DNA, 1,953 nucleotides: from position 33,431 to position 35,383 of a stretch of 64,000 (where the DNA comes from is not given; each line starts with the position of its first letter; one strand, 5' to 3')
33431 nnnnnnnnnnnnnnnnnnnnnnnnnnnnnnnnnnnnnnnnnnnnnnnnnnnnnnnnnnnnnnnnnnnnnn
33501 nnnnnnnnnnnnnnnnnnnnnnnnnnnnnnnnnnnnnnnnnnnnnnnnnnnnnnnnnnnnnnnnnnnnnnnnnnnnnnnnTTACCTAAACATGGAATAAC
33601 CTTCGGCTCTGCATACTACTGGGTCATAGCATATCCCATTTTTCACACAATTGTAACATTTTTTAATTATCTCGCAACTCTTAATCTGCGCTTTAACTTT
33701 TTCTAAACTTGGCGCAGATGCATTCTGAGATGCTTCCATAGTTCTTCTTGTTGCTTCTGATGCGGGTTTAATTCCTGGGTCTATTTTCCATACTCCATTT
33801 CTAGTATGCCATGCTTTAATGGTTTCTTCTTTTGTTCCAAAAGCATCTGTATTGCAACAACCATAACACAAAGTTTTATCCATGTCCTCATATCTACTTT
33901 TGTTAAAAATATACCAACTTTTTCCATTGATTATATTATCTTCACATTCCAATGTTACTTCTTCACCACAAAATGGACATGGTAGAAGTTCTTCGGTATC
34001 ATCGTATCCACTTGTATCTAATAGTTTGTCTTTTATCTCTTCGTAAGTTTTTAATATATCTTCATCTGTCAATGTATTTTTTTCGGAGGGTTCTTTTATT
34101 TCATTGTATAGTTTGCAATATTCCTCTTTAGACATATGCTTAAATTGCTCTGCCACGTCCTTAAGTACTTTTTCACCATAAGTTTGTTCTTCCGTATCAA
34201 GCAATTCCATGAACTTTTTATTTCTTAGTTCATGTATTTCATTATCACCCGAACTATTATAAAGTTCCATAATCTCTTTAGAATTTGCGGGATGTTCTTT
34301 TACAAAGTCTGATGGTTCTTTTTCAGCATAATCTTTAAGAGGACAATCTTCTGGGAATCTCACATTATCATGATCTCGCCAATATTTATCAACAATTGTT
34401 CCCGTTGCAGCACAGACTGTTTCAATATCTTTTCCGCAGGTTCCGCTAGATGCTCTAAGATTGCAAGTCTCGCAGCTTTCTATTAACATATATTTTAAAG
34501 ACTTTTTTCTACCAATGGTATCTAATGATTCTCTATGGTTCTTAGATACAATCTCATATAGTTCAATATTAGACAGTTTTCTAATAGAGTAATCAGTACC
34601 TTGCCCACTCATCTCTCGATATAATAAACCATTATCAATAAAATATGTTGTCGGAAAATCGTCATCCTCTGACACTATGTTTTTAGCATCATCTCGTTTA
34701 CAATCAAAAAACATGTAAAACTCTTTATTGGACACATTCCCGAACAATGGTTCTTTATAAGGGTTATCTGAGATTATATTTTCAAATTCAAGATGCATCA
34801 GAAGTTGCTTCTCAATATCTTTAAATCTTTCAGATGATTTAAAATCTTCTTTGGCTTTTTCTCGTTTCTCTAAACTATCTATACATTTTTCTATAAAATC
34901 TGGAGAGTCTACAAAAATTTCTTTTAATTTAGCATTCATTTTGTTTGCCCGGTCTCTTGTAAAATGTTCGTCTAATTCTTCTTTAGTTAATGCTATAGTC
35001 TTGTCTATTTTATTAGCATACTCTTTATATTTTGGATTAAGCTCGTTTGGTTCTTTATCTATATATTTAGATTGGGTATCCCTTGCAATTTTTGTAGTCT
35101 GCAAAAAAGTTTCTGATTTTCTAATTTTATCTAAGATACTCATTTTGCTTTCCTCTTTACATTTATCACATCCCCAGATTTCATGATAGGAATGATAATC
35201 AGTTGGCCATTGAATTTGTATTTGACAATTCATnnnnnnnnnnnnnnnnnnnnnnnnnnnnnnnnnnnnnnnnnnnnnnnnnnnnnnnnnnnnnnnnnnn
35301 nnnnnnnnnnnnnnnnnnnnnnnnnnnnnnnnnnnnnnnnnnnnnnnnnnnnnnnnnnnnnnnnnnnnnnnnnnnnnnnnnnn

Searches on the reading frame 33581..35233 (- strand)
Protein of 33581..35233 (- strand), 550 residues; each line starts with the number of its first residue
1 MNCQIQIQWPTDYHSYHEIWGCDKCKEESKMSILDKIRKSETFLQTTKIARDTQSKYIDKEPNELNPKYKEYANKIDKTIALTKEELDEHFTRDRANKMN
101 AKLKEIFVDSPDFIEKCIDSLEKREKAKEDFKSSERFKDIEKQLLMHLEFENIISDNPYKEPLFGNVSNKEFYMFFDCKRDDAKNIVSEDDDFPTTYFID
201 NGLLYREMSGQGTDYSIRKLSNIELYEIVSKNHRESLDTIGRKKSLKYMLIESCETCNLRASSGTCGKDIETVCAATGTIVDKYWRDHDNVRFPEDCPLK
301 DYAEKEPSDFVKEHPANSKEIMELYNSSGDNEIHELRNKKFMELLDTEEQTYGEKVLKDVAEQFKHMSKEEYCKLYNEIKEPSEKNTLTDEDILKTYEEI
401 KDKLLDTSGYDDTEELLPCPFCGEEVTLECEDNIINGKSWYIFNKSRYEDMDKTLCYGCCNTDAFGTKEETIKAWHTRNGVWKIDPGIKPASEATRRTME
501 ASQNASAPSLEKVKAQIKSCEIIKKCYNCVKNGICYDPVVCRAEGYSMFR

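Call 9: search_protein_families(library=phrogs, proteins=[window:33581-35233:-], max_evalue=0.001)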
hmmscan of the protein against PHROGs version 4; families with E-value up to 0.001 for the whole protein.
window:33581-35233:- (550 aa): 0 families

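Call 41: search_protein_families(library=pfam, proteins=[window:33581-35233:-], max_evalue=0.01)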
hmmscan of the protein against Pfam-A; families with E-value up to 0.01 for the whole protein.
window:33581-35233:- (550 aa): 3 families
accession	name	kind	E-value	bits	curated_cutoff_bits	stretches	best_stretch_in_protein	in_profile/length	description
PF14354.12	Lar_restr_allev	-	0.00012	22.7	28.6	1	414-479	1-58/58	Restriction alleviation protein Lar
PF06784.16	UPF0240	-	0.00012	22.6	25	1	55-153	22-116/173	Uncharacterised protein family (UPF0240)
PF19856.4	DUF6331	-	0.0024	18.5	25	0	456-532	26-101/103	Family of unknown function (DUF6331)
